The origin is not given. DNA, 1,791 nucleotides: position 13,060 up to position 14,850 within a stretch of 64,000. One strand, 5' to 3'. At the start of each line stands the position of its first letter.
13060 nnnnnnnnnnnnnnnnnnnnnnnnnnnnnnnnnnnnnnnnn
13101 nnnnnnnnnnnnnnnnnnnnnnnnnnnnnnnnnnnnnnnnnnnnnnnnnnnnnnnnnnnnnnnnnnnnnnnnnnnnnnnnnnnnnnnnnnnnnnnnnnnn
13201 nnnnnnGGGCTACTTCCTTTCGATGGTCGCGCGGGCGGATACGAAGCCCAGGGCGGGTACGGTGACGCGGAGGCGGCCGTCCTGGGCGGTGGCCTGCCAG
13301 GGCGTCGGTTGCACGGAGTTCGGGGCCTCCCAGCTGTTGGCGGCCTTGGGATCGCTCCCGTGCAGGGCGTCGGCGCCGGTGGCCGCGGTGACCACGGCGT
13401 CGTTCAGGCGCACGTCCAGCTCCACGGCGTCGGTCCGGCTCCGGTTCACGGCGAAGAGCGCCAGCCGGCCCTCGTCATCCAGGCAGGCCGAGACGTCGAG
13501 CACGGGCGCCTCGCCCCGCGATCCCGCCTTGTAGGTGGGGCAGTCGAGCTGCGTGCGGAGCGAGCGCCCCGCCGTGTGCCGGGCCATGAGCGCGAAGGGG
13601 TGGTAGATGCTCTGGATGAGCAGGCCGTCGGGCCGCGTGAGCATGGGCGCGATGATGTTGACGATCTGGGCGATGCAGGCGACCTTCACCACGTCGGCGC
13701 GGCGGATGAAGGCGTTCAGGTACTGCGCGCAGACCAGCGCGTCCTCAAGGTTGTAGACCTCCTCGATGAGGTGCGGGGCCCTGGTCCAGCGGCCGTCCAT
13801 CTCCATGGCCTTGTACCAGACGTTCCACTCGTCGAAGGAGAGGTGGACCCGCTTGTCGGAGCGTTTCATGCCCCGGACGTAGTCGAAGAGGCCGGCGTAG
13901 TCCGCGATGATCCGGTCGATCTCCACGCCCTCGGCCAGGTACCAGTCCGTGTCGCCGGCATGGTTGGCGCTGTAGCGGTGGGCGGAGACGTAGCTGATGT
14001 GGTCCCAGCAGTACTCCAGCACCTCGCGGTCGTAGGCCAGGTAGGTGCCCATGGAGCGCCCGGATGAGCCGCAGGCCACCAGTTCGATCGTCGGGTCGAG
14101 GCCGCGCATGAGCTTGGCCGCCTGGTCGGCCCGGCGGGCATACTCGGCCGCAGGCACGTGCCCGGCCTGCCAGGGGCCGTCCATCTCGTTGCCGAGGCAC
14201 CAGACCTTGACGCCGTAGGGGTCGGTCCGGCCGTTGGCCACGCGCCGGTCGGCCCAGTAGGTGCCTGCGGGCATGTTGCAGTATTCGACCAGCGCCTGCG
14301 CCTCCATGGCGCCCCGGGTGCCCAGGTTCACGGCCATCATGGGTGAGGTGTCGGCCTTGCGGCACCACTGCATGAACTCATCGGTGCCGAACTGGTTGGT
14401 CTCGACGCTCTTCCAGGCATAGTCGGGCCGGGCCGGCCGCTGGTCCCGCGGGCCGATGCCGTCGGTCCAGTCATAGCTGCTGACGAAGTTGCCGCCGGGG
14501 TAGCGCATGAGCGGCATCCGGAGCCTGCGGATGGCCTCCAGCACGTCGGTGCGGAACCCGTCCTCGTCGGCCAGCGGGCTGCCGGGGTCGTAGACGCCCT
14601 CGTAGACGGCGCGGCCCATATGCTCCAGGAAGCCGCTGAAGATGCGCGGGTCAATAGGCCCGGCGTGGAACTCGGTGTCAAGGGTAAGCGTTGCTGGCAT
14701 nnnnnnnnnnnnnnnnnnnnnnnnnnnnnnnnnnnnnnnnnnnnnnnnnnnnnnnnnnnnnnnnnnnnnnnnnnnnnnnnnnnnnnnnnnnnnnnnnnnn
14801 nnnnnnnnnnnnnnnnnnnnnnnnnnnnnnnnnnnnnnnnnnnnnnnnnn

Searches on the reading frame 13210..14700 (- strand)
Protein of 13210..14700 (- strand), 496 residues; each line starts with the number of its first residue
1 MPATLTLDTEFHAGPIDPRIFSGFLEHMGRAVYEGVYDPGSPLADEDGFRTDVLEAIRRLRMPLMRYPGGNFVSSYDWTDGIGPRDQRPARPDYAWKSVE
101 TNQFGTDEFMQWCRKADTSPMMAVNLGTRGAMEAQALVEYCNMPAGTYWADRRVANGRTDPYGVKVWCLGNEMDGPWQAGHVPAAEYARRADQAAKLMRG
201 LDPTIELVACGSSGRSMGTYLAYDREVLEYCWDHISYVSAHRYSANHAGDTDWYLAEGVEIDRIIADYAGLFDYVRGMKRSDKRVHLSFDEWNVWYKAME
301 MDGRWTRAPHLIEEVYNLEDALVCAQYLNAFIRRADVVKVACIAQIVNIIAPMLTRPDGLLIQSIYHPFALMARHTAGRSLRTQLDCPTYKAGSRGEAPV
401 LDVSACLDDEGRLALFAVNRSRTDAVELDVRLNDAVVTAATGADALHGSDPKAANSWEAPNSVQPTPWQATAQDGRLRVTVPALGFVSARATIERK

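Call 16: search_protein_families(library=pfam, proteins=[window:13210-14700:-], max_evalue=0.01)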
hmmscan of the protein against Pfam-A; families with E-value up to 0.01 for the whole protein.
window:13210-14700:- (496 aa): 2 families
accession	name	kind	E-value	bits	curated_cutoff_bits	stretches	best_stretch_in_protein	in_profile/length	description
PF06964.18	Alpha-L-AF_C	-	1.4e-42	146.2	27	1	290-483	1-163/165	Alpha-L-arabinofuranosidase C-terminal domain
PF12891.13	Glyco_hydro_44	-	0.0039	17.6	25.1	0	156-232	109-182/223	Glycoside hydrolase family 44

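Call 38: list_cluster_members(proteins=[window:13210-14700:-, window:11869-13206:-, window:17561-20287:-, window:17149-17553:+, window:10421-11842:+])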
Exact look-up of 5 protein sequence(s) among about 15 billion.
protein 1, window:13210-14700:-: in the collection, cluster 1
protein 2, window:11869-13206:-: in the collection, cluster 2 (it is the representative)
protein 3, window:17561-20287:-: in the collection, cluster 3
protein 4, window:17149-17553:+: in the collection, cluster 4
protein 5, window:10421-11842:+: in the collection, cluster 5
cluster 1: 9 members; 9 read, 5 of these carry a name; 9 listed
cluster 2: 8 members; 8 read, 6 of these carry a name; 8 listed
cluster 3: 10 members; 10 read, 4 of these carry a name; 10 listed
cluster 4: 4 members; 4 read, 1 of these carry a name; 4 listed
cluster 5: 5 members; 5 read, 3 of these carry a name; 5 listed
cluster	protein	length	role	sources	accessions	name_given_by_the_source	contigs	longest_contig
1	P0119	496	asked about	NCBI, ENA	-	-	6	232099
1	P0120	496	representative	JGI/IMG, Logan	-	alpha-N-arabinofuranosidase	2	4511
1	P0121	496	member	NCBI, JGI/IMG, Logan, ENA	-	alpha-N-arabinofuranosidase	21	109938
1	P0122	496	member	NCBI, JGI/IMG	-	alpha-N-arabinofuranosidase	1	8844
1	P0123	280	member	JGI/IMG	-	alpha-N-arabinofuranosidase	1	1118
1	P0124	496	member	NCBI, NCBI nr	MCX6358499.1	MAG: alpha-N-arabinofuranosidase [Armatimonadetes bacterium] | alpha-N-arabinofuranosidase [Armatimonadota bacterium]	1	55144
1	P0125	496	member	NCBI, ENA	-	-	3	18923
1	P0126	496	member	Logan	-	-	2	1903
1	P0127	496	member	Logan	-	-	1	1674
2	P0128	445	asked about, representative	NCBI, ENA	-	-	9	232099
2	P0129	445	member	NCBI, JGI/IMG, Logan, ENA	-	alpha-L-fucosidase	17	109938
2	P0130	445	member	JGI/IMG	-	alpha-L-fucosidase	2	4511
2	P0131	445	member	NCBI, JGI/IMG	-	alpha-L-fucosidase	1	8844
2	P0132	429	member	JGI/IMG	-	alpha-L-fucosidase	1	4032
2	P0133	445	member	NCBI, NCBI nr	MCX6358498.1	MAG: alpha-L-fucosidase [Armatimonadetes bacterium] | alpha-L-fucosidase [Armatimonadota bacterium]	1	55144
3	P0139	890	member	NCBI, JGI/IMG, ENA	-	hypothetical protein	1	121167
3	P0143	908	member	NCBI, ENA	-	-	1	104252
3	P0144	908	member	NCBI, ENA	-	-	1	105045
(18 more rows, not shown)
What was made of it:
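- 13210..14700 (-): GH51 alpha-L-arabinofuranosidase, the conserved left neighbour. Calls 16, 38.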

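Call 39: find_encoding_contigs(protein=P0121, flank=7000, max_places=10)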
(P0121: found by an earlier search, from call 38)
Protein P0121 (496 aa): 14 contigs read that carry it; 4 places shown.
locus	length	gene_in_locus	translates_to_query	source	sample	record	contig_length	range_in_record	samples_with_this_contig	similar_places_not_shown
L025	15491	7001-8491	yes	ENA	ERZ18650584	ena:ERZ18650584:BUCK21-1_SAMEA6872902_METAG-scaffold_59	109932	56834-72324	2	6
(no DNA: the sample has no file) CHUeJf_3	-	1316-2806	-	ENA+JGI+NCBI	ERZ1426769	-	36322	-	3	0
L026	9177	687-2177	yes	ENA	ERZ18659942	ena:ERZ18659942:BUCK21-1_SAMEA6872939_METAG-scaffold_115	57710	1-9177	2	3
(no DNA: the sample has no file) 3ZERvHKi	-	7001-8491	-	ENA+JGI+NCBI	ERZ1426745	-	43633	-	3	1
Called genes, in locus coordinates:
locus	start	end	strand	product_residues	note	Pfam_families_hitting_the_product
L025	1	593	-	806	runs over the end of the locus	PF02837:Glyco_hydro_2_N, PF13364:BetaGal_ABD2 (faint), PF22666:Glyco_hydro_2_N2 (faint), PF00703:Glyco_hydro_2, PF02836:Glyco_hydro_2_C, PF16355:DUF4982, PF18565:Glyco_hydro2_C5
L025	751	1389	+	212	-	PF00485:PRK, PF13238:AAA_18 (weak)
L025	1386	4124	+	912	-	-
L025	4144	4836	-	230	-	-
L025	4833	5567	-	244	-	-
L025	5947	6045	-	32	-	-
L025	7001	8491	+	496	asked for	PF22848:ASD1_dom, PF06964:Alpha-L-AF_C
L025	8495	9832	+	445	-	PF01120:Alpha_L_fucos, PF14871:GHL6 (weak)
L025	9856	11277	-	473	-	PF00875:DNA_photolyase, PF03441:FAD_binding_7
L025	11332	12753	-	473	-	PF02952:Fucose_iso_C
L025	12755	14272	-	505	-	PF00370:FGGY_N, PF02782:FGGY_C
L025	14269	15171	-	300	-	PF01116:F_bP_aldolase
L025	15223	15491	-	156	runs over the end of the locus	-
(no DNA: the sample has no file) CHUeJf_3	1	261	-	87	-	?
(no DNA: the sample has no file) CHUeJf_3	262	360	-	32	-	-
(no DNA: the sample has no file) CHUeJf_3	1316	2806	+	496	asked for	PF22848:ASD1_dom, PF06964:Alpha-L-AF_C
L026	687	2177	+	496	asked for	PF22848:ASD1_dom, PF06964:Alpha-L-AF_C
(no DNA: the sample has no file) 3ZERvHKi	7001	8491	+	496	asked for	PF22848:ASD1_dom, PF06964:Alpha-L-AF_C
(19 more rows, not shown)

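Call 40: find_encoding_contigs(protein=P0124, flank=7000, max_places=4)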
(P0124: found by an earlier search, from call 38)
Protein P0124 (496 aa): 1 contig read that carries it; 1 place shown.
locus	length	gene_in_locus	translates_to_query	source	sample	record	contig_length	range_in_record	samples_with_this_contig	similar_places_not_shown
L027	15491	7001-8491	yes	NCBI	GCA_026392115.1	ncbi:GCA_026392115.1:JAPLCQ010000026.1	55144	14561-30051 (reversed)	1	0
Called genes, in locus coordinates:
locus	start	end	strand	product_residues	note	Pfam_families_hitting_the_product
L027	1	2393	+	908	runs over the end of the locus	-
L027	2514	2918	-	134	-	PF13470:PIN_3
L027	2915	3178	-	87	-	PF04014:MazE_antitoxin (weak)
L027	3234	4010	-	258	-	PF02900:LigB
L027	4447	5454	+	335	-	-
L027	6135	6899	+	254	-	PF02517:Rce1-like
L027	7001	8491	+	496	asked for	PF22848:ASD1_dom, PF06964:Alpha-L-AF_C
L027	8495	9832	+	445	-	PF01120:Alpha_L_fucos, PF14871:GHL6 (faint)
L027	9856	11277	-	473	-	PF00875:DNA_photolyase, PF03441:FAD_binding_7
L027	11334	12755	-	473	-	PF02952:Fucose_iso_C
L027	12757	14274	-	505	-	PF00370:FGGY_N, PF02782:FGGY_C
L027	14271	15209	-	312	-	PF01116:F_bP_aldolase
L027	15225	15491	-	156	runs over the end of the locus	PF10882:bPH_5 (weak)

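Call 48: find_encoding_contigs(protein=P0126, flank=5000, max_places=6)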
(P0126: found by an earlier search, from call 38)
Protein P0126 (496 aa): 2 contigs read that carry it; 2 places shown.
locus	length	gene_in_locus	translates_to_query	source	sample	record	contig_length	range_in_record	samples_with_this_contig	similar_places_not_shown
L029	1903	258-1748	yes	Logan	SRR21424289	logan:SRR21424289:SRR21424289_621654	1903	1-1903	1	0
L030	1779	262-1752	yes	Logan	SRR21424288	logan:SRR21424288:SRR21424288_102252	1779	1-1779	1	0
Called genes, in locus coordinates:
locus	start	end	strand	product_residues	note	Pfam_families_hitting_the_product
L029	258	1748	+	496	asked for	PF22848:ASD1_dom, PF06964:Alpha-L-AF_C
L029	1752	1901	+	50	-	?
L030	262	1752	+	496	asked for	PF22848:ASD1_dom, PF06964:Alpha-L-AF_C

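Call 49: find_encoding_contigs(protein=P0120, flank=5000, max_places=6)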
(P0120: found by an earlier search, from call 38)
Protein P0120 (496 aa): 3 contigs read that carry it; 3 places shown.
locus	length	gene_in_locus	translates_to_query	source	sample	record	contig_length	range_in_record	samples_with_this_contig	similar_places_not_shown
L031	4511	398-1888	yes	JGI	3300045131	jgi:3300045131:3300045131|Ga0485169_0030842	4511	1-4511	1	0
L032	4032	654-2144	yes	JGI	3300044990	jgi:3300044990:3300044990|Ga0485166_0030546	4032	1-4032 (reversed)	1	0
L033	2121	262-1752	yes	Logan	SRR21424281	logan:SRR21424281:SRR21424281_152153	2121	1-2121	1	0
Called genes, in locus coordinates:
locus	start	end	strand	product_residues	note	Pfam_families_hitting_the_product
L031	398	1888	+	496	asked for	PF22848:ASD1_dom, PF06964:Alpha-L-AF_C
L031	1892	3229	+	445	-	PF01120:Alpha_L_fucos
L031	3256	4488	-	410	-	PF00875:DNA_photolyase, PF03441:FAD_binding_7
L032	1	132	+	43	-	?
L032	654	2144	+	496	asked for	PF22848:ASD1_dom, PF06964:Alpha-L-AF_C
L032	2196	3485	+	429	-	PF01120:Alpha_L_fucos, PF14871:GHL6 (faint)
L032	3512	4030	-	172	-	?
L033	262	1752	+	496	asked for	PF22848:ASD1_dom, PF06964:Alpha-L-AF_C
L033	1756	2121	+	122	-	?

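Call 56: find_encoding_contigs(protein=P0144, flank=6000, max_places=4)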
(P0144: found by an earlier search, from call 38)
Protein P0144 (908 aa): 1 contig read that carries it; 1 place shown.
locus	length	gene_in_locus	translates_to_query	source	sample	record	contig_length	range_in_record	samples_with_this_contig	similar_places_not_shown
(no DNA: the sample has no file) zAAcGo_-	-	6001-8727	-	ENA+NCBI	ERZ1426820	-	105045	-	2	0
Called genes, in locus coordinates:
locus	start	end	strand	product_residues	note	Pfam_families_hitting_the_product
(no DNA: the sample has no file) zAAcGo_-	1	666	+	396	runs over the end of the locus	PF00144:Beta-lactamase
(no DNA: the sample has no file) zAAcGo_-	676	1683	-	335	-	PF24797:Beta-prop_WDR35_TULP_N (faint), PF07676:PD40 (faint)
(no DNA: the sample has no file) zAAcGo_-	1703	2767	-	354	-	PF01408:GFO_IDH_MocA, PF02894:GFO_IDH_MocA_C, PF22725:GFO_IDH_MocA_C3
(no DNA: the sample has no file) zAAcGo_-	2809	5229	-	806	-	PF02837:Glyco_hydro_2_N (weak), PF13364:BetaGal_ABD2 (faint), PF22666:Glyco_hydro_2_N2 (weak), PF00703:Glyco_hydro_2, PF02836:Glyco_hydro_2_C, PF16355:DUF4982, PF18565:Glyco_hydro2_C5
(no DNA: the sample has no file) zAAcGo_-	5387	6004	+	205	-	PF00485:PRK, PF13238:AAA_18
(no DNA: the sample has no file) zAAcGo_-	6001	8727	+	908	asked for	-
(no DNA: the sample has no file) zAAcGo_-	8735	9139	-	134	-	PF13470:PIN_3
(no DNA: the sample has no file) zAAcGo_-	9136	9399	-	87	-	PF04014:MazE_antitoxin (weak)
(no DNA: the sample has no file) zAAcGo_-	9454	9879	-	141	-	-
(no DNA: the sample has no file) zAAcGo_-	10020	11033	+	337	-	-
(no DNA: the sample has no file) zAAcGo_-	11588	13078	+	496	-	PF22848:ASD1_dom, PF06964:Alpha-L-AF_C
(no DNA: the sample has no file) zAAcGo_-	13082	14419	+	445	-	PF01120:Alpha_L_fucos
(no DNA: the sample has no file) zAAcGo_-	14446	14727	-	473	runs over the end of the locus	PF00875:DNA_photolyase, PF03441:FAD_binding_7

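Call 57: find_encoding_contigs(protein=P0143, flank=6000, max_places=4)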
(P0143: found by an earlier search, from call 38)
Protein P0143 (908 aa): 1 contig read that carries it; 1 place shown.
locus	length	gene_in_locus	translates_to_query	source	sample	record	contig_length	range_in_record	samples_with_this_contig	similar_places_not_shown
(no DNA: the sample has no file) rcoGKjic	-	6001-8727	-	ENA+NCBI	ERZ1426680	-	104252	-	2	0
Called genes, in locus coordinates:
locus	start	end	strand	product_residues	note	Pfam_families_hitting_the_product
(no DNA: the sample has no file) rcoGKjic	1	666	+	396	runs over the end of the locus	PF00144:Beta-lactamase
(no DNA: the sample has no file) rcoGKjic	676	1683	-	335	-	PF24797:Beta-prop_WDR35_TULP_N (faint), PF07676:PD40 (faint)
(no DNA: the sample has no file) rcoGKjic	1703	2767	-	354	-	PF01408:GFO_IDH_MocA, PF02894:GFO_IDH_MocA_C, PF22725:GFO_IDH_MocA_C3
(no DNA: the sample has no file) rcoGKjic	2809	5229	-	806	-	PF02837:Glyco_hydro_2_N (weak), PF13364:BetaGal_ABD2 (faint), PF22666:Glyco_hydro_2_N2 (weak), PF00703:Glyco_hydro_2, PF02836:Glyco_hydro_2_C, PF16355:DUF4982, PF18565:Glyco_hydro2_C5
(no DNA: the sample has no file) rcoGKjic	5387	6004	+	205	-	PF00485:PRK, PF13238:AAA_18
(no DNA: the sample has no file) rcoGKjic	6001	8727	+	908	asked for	-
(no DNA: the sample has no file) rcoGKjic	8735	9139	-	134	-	PF13470:PIN_3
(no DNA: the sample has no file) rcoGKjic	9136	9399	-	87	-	PF04014:MazE_antitoxin (weak)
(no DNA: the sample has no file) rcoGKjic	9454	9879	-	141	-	-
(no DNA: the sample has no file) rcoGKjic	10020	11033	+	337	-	-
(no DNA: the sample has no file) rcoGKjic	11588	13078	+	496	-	PF22848:ASD1_dom, PF06964:Alpha-L-AF_C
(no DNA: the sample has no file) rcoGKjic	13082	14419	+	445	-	PF01120:Alpha_L_fucos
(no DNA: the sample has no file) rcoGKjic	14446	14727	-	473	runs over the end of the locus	PF00875:DNA_photolyase, PF03441:FAD_binding_7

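Call 58: find_encoding_contigs(protein=P0139, flank=7000, max_places=4)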
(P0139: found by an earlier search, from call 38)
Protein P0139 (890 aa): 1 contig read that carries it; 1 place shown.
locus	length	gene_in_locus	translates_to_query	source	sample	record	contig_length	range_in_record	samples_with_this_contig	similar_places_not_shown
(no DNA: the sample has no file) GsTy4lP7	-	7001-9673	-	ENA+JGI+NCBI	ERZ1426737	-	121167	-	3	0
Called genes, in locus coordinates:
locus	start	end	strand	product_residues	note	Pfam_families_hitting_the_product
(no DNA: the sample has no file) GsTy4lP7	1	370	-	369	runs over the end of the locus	PF08240:ADH_N, PF16912:Glu_dehyd_C, PF00107:ADH_zinc_N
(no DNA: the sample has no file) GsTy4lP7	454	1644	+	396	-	PF00144:Beta-lactamase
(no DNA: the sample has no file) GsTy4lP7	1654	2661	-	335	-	PF25174:Beta-prop_THOC3 (faint), PF26549:Tricorn_N (faint), PF07676:PD40 (faint)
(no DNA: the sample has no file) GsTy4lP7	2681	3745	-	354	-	PF01408:GFO_IDH_MocA, PF02894:GFO_IDH_MocA_C, PF22725:GFO_IDH_MocA_C3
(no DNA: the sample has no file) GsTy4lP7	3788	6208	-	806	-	PF02837:Glyco_hydro_2_N, PF13364:BetaGal_ABD2 (faint), PF22666:Glyco_hydro_2_N2 (faint), PF00703:Glyco_hydro_2, PF02836:Glyco_hydro_2_C, PF16355:DUF4982, PF18565:Glyco_hydro2_C5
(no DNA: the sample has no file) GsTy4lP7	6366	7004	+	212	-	PF00485:PRK, PF13238:AAA_18 (weak)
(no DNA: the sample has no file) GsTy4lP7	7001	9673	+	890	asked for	-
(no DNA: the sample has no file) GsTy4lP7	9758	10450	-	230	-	-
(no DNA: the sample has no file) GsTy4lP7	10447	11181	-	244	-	-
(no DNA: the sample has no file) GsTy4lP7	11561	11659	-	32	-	-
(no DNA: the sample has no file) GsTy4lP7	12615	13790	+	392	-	?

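Call 60: search_protein_families(library=ncbifam, proteins=[L025:4144-4836:-, L025:4833-5567:-], max_evalue=0.1)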
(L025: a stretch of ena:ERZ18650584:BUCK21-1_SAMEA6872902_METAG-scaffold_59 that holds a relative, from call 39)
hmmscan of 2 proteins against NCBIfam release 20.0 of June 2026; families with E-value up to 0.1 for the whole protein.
L025:4144-4836:- (230 aa): 9 families
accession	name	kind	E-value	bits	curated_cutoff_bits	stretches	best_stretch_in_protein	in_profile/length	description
NF007862.0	PRK10574.1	equivalog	0.00021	21.4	138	1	27-53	6-32/145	prepilin peptidase-dependent pilin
TIGR01710.1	typeII_sec_gspG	equivalog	0.00024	21.1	88.85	1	27-86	2-60/134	type II secretion system major pseudopilin GspG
TIGR02532.1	IV_pilin_GFxxxE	domain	0.00042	20.1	16.3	1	26-47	2-23/24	prepilin-type N-terminal cleavage/methylation domain-containing protein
NF040999.1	pilin_ComGC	equivalog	0.00069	19.8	75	1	27-79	3-55/84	competence type IV pilus major pilin ComGC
NF041775.1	typeIV_PilA_Myxo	equivalog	0.00078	19.5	400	1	26-85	11-69/214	type IV pilin protein PilA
NF041013.1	T4P_ComGE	equivalog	0.0022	18.1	49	1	27-57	5-35/83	competence type IV pilus minor pilin ComGE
TIGR01711.1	gspJ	equivalog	0.0025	17.6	64.85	1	26-79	1-55/192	type II secretion system minor pseudopilin GspJ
TIGR02599.1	TIGR02599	subfamily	0.037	13.3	256.5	1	27-62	1-37/361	Verru_Chthon cassette protein C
TIGR02596.1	TIGR02596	subfamily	0.075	13.1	70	1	28-63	1-36/196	Verru_Chthon cassette protein D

L025:4833-5567:- (244 aa): 0 families

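Call 61: search_protein_families(library=padloc, proteins=[L025:4144-4836:-, L025:4833-5567:-], max_evalue=0.1)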
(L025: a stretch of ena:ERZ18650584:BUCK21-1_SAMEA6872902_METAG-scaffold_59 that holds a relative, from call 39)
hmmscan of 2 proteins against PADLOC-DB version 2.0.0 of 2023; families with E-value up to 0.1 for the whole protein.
L025:4144-4836:- (230 aa): 0 families

L025:4833-5567:- (244 aa): 0 families

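Call 93: find_encoding_contigs(protein=P0122, flank=9000, max_places=3)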
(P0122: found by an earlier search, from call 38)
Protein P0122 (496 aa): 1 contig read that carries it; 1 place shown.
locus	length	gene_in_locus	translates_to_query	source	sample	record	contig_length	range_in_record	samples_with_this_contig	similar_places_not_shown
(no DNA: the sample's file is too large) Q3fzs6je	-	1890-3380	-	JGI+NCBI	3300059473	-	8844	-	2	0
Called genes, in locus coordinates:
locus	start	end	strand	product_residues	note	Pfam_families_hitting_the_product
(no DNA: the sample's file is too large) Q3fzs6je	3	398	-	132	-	?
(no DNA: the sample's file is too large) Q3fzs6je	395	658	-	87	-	PF04014:MazE_antitoxin (weak)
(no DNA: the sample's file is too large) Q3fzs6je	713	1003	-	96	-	-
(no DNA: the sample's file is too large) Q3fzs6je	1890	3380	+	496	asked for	PF22848:ASD1_dom, PF06964:Alpha-L-AF_C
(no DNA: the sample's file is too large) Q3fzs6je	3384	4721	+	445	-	PF01120:Alpha_L_fucos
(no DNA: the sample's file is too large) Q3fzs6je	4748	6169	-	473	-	PF00875:DNA_photolyase, PF03441:FAD_binding_7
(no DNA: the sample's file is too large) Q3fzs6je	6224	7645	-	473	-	PF02952:Fucose_iso_C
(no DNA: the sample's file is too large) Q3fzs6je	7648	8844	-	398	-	?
